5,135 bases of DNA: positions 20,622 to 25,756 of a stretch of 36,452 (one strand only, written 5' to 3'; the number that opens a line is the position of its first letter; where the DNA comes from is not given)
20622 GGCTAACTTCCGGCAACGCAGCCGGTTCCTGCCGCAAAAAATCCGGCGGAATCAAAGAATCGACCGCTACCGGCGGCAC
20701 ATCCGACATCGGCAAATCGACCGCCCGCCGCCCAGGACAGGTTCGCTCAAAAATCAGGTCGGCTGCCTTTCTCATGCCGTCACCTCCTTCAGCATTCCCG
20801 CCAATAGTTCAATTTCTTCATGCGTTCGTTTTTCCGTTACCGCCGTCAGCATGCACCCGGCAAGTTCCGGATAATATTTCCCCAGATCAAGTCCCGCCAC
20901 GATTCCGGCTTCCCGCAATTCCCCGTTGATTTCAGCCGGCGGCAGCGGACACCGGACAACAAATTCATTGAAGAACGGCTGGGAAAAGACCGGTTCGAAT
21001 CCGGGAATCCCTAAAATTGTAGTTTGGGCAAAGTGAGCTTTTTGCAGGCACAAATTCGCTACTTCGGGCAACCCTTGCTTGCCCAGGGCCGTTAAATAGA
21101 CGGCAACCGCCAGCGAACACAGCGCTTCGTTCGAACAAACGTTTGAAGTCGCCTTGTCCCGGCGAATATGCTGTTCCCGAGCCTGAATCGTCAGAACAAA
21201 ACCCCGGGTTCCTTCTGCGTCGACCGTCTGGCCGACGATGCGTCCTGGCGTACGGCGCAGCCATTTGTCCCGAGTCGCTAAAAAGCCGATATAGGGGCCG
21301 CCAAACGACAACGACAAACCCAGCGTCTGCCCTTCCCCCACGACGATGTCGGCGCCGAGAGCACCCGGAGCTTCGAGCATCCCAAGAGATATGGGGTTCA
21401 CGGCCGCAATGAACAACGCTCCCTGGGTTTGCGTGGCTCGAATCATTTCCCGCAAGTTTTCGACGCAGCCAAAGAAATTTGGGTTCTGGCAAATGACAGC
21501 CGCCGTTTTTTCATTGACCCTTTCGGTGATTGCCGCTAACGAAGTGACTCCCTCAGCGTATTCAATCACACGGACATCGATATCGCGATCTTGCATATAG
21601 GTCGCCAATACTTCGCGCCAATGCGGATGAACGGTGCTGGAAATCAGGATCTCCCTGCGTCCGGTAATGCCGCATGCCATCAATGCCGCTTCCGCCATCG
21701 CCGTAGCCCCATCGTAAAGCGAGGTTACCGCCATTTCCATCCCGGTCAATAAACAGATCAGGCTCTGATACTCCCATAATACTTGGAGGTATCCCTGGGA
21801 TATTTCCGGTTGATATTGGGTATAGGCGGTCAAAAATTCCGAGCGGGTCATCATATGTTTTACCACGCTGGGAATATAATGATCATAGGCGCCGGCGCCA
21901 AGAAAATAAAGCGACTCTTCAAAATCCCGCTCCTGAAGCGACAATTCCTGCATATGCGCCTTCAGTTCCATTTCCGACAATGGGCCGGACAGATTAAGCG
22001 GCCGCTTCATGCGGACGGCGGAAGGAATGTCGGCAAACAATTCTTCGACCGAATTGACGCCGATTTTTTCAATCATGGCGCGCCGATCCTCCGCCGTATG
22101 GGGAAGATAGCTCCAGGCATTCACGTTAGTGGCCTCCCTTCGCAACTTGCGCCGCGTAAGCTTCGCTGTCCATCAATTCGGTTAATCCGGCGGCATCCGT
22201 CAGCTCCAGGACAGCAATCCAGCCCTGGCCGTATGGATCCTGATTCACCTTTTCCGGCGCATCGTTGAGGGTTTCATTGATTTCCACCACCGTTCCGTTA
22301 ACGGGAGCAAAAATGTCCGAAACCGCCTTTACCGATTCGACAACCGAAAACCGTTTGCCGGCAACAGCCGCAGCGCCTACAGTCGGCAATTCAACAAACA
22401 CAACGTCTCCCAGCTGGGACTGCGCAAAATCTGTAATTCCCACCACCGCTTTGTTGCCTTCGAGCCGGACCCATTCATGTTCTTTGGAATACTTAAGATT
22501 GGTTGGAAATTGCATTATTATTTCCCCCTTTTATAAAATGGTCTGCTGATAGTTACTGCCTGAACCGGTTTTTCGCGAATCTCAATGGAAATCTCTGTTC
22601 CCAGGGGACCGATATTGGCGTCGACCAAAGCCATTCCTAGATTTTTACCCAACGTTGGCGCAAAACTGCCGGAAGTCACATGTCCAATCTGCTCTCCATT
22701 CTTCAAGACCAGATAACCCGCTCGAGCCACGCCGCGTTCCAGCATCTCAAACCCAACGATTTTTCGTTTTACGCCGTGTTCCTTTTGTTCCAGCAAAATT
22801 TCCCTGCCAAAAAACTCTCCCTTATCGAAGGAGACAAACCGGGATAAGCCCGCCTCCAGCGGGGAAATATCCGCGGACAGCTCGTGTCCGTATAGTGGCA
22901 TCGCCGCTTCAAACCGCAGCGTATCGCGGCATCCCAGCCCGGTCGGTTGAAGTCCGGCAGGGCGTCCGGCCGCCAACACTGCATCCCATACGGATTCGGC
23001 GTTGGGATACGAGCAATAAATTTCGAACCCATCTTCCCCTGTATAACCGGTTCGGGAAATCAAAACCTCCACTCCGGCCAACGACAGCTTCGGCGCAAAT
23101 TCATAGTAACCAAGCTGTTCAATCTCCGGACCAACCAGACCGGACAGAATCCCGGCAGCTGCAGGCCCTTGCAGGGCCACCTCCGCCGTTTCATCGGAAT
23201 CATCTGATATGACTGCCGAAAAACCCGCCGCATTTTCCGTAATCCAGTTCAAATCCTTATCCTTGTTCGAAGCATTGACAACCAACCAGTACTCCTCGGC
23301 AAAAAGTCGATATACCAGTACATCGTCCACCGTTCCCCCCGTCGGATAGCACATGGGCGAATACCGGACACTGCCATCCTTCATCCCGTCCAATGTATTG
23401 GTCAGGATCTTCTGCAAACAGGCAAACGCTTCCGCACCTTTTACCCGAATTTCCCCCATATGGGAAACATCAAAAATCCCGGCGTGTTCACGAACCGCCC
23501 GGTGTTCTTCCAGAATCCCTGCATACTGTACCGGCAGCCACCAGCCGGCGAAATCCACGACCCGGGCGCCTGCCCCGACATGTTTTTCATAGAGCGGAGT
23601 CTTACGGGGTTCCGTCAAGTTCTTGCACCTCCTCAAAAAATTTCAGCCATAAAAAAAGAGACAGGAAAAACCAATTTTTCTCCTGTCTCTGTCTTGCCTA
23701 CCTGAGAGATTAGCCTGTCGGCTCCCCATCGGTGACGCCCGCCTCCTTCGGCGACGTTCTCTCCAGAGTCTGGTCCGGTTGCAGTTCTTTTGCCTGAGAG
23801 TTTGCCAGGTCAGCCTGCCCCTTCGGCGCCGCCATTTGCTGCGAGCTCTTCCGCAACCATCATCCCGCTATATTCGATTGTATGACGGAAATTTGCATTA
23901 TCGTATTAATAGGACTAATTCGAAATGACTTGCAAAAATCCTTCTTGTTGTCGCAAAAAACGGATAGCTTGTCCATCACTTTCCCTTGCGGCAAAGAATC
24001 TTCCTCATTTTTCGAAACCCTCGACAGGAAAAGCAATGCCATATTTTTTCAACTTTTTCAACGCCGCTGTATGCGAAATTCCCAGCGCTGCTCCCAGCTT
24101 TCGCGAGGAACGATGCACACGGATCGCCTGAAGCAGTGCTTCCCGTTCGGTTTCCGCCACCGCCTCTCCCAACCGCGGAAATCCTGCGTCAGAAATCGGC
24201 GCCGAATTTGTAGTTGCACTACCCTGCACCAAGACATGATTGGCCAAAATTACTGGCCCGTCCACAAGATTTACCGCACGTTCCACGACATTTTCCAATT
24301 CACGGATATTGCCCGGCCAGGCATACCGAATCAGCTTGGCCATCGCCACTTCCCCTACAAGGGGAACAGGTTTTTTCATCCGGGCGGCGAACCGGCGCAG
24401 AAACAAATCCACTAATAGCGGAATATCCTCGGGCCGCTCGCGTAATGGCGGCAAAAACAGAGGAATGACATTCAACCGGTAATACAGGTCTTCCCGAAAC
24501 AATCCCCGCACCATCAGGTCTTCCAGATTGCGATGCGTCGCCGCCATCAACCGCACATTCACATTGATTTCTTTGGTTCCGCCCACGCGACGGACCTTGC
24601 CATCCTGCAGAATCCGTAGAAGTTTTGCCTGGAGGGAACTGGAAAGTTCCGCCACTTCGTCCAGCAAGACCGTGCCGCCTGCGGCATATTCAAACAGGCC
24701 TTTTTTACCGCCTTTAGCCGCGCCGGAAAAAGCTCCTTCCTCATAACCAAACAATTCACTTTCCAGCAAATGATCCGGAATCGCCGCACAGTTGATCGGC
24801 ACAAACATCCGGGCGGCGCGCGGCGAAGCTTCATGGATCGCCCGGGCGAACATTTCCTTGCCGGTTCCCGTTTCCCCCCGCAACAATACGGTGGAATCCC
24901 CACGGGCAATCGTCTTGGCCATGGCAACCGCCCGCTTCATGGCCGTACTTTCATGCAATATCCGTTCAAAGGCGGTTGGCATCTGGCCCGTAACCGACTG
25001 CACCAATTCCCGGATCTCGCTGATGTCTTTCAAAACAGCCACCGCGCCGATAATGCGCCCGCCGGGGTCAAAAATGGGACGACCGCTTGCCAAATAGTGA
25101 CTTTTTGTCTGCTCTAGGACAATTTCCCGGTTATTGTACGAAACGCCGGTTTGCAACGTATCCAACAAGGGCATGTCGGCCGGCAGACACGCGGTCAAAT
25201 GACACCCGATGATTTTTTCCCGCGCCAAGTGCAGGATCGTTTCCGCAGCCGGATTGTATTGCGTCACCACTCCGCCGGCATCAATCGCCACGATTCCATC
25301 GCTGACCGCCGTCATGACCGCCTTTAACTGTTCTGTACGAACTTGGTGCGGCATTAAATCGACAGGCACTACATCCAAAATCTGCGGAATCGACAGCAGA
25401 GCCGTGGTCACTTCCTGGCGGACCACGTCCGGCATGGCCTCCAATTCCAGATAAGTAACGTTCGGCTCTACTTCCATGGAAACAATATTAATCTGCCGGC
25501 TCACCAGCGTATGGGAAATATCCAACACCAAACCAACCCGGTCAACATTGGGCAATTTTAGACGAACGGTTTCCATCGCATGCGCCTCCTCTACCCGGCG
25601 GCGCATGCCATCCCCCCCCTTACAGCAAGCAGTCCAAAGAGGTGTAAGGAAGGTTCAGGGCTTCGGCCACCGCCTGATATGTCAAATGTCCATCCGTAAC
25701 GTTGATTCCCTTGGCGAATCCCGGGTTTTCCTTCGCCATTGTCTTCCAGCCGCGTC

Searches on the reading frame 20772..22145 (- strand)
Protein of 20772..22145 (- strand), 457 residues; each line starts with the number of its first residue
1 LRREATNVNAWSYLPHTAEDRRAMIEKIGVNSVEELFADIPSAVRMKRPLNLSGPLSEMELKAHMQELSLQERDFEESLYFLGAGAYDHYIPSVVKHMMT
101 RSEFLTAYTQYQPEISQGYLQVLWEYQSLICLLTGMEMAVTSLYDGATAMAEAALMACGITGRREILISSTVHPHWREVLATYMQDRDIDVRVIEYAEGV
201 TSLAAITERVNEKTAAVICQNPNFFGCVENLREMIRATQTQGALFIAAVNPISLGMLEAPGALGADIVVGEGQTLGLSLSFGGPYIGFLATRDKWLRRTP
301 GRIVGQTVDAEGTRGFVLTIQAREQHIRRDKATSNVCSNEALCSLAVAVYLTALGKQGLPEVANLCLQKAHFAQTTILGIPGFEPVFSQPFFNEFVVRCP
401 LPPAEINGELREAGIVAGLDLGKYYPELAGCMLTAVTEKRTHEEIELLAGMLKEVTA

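Call 23: search_protein_families(library=pfam, proteins=[window:20772-22145:-], max_evalue=0.00001)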
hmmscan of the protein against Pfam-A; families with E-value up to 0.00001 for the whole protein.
window:20772-22145:- (457 aa): 1 family
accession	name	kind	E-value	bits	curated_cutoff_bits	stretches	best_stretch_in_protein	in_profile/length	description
PF02347.22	GDC-P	-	1.8e-122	409.8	26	1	12-448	2-425/429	Glycine cleavage system P-protein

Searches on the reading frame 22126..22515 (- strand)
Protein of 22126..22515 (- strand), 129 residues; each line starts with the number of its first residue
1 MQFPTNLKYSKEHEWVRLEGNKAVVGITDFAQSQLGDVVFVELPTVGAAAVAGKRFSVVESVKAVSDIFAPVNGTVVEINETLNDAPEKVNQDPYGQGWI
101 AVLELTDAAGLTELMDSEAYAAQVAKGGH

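Call 76: search_protein_families(library=pfam, proteins=[window:22126-22515:-], max_evalue=0.001)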
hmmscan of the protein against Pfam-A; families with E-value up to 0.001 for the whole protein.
window:22126-22515:- (129 aa): 1 family
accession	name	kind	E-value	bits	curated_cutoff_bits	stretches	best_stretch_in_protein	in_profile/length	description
PF01597.25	GCV_H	-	1.2e-43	148.4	22.2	1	7-124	1-119/122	Glycine cleavage H-protein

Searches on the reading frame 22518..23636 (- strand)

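Call 24: search_protein_families(library=pfam, proteins=[window:22518-23636:-], max_evalue=0.00001)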
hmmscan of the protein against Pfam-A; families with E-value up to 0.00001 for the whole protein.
window:22518-23636:- (372 aa): 2 families
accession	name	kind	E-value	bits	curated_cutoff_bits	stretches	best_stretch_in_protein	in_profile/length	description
PF01571.26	GCV_T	-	2.4e-92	309.2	25.6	1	15-266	1-254/255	Aminomethyltransferase folate-binding domain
PF08669.17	GCV_T_C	-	2.8e-24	85.2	25.9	1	291-369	1-80/80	Glycine cleavage T-protein C-terminal barrel domain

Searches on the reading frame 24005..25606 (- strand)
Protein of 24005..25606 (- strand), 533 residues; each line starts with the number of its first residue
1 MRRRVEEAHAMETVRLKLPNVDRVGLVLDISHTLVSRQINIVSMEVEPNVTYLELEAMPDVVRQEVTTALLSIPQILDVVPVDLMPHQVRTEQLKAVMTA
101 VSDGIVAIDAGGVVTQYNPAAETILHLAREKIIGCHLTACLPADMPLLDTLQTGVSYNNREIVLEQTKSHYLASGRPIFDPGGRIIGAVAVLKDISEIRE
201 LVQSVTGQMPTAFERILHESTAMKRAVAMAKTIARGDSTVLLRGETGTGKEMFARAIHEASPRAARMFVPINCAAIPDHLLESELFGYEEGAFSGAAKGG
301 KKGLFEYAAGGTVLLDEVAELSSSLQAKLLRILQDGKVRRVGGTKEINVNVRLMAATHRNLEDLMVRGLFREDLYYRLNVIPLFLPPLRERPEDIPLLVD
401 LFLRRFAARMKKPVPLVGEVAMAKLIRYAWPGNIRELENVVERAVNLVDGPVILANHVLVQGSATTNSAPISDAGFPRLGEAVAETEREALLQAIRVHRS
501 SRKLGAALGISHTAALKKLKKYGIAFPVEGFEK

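Call 24: search_protein_families(library=pfam, proteins=[window:24005-25606:-], max_evalue=0.00001)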
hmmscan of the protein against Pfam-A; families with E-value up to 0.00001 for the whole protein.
window:24005-25606:- (533 aa): 9 families
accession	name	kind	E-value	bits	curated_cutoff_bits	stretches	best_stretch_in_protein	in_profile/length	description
PF00158.32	Sigma54_activat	-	1.3e-66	223.9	20.2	1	217-383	2-167/168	Sigma-54 interaction domain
PF25601.1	AAA_lid_14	-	2e-23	82.4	27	1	389-459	1-71/87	AAA+ ATPase lid domain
PF14532.12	Sigma54_activ_2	-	2.2e-18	67.3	25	1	220-388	4-138/138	Sigma-54 interaction domain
PF18024.7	HTH_50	-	1.6e-14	53.7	27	1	479-524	4-49/50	Helix-turn-helix domain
PF08448.16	PAS_4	-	5.8e-10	39.8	23.1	1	100-199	3-109/110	PAS fold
PF00989.32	PAS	-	4.8e-09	36.7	22.6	1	93-195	2-113/113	PAS fold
PF13426.13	PAS_9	-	1.8e-08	35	27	1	103-197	2-103/103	PAS domain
PF07728.20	AAA_5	-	8.1e-08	32.8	22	1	240-359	2-123/139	AAA domain (dynein-related subfamily)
PF13188.13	PAS_8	-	2.4e-06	27.7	21.8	0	92-141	1-50/65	PAS domain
